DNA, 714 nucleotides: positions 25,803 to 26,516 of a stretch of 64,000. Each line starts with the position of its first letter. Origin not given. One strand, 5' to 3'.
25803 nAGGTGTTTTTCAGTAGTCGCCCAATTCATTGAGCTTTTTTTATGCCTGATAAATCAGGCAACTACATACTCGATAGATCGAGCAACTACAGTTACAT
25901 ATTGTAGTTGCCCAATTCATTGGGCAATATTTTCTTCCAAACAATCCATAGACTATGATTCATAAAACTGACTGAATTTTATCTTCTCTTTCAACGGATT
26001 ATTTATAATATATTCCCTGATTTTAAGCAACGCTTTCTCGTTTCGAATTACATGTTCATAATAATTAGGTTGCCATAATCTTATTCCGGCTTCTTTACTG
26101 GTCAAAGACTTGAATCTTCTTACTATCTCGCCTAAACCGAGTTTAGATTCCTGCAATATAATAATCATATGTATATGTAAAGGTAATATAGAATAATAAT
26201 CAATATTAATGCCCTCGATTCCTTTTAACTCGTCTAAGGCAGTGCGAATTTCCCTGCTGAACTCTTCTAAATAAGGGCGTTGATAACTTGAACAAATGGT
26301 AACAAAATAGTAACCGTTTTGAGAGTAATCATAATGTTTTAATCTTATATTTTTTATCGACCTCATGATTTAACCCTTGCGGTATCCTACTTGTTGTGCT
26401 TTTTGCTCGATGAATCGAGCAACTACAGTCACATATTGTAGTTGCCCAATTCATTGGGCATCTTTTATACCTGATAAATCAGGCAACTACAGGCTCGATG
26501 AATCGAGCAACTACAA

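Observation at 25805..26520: RAYT-type Y1 transposase embedded between mirror-image REP arrays inside a polysaccharide biosynthesis operon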

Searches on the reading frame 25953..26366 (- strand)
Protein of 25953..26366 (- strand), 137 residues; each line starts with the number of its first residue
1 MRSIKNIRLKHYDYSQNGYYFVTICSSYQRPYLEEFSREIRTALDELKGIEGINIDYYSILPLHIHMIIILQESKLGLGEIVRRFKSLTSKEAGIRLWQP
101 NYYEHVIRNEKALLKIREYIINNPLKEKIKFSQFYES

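Call 3: search_protein_families(library=pfam, proteins=[window:25953-26366:-], max_evalue=0.01)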
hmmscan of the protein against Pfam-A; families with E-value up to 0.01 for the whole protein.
window:25953-26366:- (137 aa): 1 family
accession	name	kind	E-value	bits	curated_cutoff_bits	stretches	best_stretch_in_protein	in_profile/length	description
PF01797.21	Y1_Tnp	-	7.5e-07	29.7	23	1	17-122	4-120/121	Transposase IS200 like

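Call 6: search_protein_families(library=ncbifam, proteins=[window:25953-26366:-], max_evalue=0.01)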
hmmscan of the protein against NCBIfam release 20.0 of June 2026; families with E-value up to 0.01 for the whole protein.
window:25953-26366:- (137 aa): 2 families
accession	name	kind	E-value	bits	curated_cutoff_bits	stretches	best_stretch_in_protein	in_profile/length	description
NF047646.1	REP_Tyr_transpos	equivalog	6.5e-20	71.5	80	1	14-128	6-135/146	REP-associated tyrosine transposase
NF033573.1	transpos_IS200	equivalog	2.4e-05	24.5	55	1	18-92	12-85/126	IS200/IS605 family transposase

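Call 14: find_encoding_contigs(protein=window:25953-26366:-, flank=10000, max_places=10)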
Protein window:25953-26366:- (137 aa): no gene with exactly this product is on record in the collection.

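Call 15: find_homologous_proteins(query=window:25953-26366:-, max_evalue=0.001)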
Query window:25953-26366:- (137 aa): 4414 proteins with E <= 0.001 among 4443 candidates; the best 120 are listed.
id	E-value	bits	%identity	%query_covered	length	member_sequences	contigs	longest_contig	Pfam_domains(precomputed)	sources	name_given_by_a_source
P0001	5.1e-84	297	100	100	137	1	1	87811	PF01797.22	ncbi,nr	ncbi:MAG: transposase [candidate division Zixibacteria bacterium]|nr:transposase [candidate division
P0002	1.3e-82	292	99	100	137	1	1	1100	PF01797.22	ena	-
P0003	1.8e-60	221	72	99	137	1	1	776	PF01797.22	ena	-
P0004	2.6e-60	220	74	100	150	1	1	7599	PF01797.22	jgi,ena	jgi:REP element-mobilizing transposase RayT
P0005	4.2e-60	219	71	99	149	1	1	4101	PF01797.22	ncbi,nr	ncbi:MAG: transposase [candidate division Zixibacteria bacterium]|nr:transposase [candidate division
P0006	8.7e-60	218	70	99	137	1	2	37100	PF01797.22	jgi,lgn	jgi:REP element-mobilizing transposase RayT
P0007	1.1e-59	218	68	99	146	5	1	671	PF01797.22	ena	-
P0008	1.1e-59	218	68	99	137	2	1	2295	PF01797.22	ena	-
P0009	3.8e-59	216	71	99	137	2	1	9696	PF01797.22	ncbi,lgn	-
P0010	4.0e-59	216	70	99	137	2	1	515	PF01797.22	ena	-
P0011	2.7e-58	214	67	99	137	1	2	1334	PF01797.22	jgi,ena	-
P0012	3.0e-58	213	67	99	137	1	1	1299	PF01797.22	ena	-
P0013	3.2e-58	213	70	99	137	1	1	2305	PF01797.22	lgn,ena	-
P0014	4.2e-58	213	68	99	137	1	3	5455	PF01797.22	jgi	jgi:putative transposase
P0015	7.4e-58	212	67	99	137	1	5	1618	PF01797.22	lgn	-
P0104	8.7e-47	176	58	100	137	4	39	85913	PF01797.22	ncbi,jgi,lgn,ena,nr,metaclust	ncbi:MAG: hypothetical protein A3C38_02775 [Planctomycetes bacterium RIFCSPHIGHO2_02_FULL_50_42]|nr:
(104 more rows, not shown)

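Call 16: find_related_loci(query=window:25953-26366:-, collection=genome_contigs, flank=3000)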
Query window:25953-26366:- (137 aa) in genome_contigs; peptide patterns used: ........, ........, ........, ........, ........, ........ (x = any residue, [..] = any of these).
213 stretches matched a pattern; 122 encode a relative of the query (tblastn E <= 1e-3); the best 80 are kept; 80 distinct loci.
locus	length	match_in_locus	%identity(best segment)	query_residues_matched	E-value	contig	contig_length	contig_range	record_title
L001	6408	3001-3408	71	1-136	1e-64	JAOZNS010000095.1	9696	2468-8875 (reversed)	MAG: Candidatus Zixiibacteriota bacterium isolate GMC4.concoct.267_sub GMC4_10646_length_9696_cov_6.255264, whole genome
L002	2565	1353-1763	66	1-137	9e-63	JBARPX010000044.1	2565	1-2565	MAG: Candidatus Zixiibacteriota bacterium isolate MFD13424_ilm_asm_bin49 k127_177201, whole genome shotgun sequence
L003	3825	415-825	62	1-137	3e-57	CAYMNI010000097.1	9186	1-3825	MAG TPA_asm: uncultured Ignavibacteria bacterium isolate SRP214966_co2_447 genome assembly, contig: NODE_13629_length_91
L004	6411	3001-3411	60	1-137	5e-57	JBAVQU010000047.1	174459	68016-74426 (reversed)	MAG: Candidatus Zixiibacteriota bacterium isolate MFD02350_ilm_asm_bin5 k127_85739, whole genome shotgun sequence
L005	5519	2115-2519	60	1-135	5e-56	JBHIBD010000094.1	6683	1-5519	MAG: Candidatus Brocadiales bacterium isolate K_2_bin.28 NODE_7033_length_6683_cov_11.476614, whole genome shotgun seque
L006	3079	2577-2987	60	1-135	1e-53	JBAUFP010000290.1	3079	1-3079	MAG: bacterium isolate MFD13088_ilm_asm_bin29 k127_265417, whole genome shotgun sequence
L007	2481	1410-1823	62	1-136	3e-53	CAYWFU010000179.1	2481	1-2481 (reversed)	MAG TPA_asm: uncultured bacterium isolate binchicken_co232_183 genome assembly, contig: NODE_74772_length_2481_cov_11.18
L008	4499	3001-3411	58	1-137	6e-53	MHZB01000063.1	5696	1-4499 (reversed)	MAG: Planctomycetes bacterium RIFCSPLOWO2_12_FULL_50_35 rifcsplowo2_12_scaffold_32539, whole genome shotgun sequence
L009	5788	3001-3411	55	1-135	3e-52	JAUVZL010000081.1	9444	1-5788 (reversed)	MAG: Candidatus Stahlbacteria bacterium isolate CSMAG_1267 CSMAG_1267_k141_1451543_length_9444_cov_21.9007, whole genome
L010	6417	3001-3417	60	1-137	3e-51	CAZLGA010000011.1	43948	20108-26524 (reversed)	MAG TPA_asm: uncultured bacterium isolate binchicken_co40_5 genome assembly, contig: NODE_674_length_43948_cov_15.059098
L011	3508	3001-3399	56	6-136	5e-51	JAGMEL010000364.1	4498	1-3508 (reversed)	MAG: candidate division WOR-3 bacterium isolate RS_18_8 ZL530.bin.8.fa_364, whole genome shotgun sequence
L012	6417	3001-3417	56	1-137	9e-51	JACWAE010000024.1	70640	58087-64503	MAG: Dehalococcoidia bacterium isolate B_CHL_03 k141_43630, whole genome shotgun sequence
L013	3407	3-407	55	2-136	1e-50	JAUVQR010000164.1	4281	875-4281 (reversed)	MAG: Planctomycetota bacterium isolate CSMAG_693 CSMAG_693_k127_20960842_length_4281_cov_13.2005, whole genome shotgun s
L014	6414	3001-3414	53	1-137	3e-50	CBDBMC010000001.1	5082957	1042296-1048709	MAG: Candidatus Poribacteria bacterium isolate ca8204a3-33b7-44e1-a19a-5b07964ae9a8 genome assembly, contig: contig_1, w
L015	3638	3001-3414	54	1-136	3e-50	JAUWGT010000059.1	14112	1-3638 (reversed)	MAG: Candidatus Stahlbacteria bacterium isolate CSMAG_2249 CSMAG_2249_k141_1010833_length_14112_cov_11.9102, whole genom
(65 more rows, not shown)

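Call 19: search_solved_structures(query=window:25953-26366:-, max_evalue=1, show_alignments=3)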
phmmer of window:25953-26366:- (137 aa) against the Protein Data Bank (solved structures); distinct sequences matched with E-value up to 1: 4.
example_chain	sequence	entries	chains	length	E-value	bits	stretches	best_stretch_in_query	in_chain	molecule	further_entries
4er8_A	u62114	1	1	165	9.8e-09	38.6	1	14-127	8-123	TnpArep for protein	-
8fmw_U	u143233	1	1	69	0.21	14.9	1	70-112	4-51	30S ribosomal protein S21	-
2raq_A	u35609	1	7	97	0.36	14.2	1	36-87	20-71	Conserved protein MTH889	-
6c1z_A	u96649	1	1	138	0.94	12.8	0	75-122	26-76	Lipid Binding Protein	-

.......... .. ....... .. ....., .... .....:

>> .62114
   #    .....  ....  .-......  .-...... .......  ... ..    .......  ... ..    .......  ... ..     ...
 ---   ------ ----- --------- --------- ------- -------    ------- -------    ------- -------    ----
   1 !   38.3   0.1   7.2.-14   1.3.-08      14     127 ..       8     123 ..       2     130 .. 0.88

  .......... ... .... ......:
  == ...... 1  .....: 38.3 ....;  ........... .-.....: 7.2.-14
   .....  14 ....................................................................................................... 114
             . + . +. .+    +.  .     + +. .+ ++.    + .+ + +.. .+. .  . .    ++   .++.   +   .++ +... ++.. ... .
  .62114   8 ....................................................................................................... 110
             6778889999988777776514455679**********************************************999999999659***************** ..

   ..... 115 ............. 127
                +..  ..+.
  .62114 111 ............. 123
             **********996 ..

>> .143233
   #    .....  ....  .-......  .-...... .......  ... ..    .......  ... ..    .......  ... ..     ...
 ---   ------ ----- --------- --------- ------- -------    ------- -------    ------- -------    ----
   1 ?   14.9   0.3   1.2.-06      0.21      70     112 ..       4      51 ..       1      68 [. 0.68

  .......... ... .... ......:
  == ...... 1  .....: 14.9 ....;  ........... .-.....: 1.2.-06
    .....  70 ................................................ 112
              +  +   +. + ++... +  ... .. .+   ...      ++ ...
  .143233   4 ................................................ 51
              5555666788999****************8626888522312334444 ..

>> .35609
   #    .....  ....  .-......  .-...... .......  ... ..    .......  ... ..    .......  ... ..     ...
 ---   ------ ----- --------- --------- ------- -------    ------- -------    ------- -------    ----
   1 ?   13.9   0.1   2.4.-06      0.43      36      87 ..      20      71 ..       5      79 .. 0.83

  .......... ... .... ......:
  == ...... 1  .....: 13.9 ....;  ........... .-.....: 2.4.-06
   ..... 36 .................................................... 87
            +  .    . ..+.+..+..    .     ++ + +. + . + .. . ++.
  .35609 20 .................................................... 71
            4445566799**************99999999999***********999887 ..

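Call 40: find_encoding_contigs(protein=P0002, flank=10000, max_places=3)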
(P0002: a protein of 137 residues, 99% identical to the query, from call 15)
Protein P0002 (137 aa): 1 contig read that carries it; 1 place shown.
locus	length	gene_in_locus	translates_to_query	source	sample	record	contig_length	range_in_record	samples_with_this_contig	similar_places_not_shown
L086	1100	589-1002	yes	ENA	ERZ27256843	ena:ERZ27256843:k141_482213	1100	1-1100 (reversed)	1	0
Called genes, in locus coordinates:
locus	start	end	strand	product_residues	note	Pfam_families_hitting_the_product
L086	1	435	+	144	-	?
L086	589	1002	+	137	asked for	PF01797:Y1_Tnp (weak)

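Call 45: find_encoding_contigs(protein=P0005, flank=5000, max_places=3)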
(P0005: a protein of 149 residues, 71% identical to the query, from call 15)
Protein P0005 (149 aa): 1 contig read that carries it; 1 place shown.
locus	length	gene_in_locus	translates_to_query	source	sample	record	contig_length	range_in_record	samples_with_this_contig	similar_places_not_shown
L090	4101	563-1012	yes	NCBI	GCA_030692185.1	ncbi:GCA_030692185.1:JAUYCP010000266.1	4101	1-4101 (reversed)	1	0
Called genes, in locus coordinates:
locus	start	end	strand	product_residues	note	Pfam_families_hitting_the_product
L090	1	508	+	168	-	PF00528:BPD_transp_1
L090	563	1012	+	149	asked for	PF01797:Y1_Tnp (weak)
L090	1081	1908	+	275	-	PF00528:BPD_transp_1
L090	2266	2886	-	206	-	PF13505:OMP_b-brl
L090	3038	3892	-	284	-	PF02578:Cu-oxidase_4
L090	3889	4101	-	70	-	PF13291:ACT_4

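Call 46: find_encoding_contigs(protein=P0004, flank=5000, max_places=3)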
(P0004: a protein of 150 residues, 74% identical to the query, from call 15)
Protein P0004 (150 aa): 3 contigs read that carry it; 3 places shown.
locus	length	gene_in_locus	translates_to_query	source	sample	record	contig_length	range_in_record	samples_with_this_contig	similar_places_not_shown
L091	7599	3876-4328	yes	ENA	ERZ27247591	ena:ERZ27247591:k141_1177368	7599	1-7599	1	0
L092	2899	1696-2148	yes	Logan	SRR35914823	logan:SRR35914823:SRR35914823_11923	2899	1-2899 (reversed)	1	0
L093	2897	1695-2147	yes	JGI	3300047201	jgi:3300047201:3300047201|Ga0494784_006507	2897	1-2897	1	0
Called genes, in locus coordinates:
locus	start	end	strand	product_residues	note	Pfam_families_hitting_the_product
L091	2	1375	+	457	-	?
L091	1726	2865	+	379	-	PF01547:SBP_bac_1, PF13416:SBP_bac_8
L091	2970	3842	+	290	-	PF00528:BPD_transp_1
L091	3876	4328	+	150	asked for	PF01797:Y1_Tnp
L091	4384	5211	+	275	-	PF00528:BPD_transp_1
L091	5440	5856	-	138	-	-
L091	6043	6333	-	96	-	-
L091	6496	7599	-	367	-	?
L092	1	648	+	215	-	?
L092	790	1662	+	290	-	PF00528:BPD_transp_1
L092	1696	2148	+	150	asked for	PF01797:Y1_Tnp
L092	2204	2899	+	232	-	?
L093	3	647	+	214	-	?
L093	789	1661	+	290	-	PF00528:BPD_transp_1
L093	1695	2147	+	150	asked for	PF01797:Y1_Tnp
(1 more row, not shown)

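Call 63: find_related_loci(query=A1, collection=viral_contigs, flank=3000)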
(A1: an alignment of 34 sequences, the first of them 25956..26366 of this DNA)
Query A1 (137 aa) in viral_contigs; peptide patterns used: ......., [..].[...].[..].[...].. (x = any residue, [..] = any of these).
21 stretches matched a pattern, but none encodes a relative of the query by tblastn (E <= 1e-3).

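Call 64: search_dna_similar(query=window:25956-26366:-, collection=plasmids, mode=protein, max_rows=15)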
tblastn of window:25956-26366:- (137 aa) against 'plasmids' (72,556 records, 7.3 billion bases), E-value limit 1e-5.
Records with a match: 1; places in all: 1; records where one place covers at least 80% of the query: 1.
Best place of each record, by identity: <60% 1.
By first word of the organism name: Leptolinea 1.
By predicted mobility (MOB-suite, as given by PLSDB): non-mobilizable 1.
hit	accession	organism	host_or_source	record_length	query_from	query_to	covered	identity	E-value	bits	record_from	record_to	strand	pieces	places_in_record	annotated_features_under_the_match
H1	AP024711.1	Leptolinea sp. HRD-7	-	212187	5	126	89%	32.9%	3e-7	55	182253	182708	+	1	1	hypothetical protein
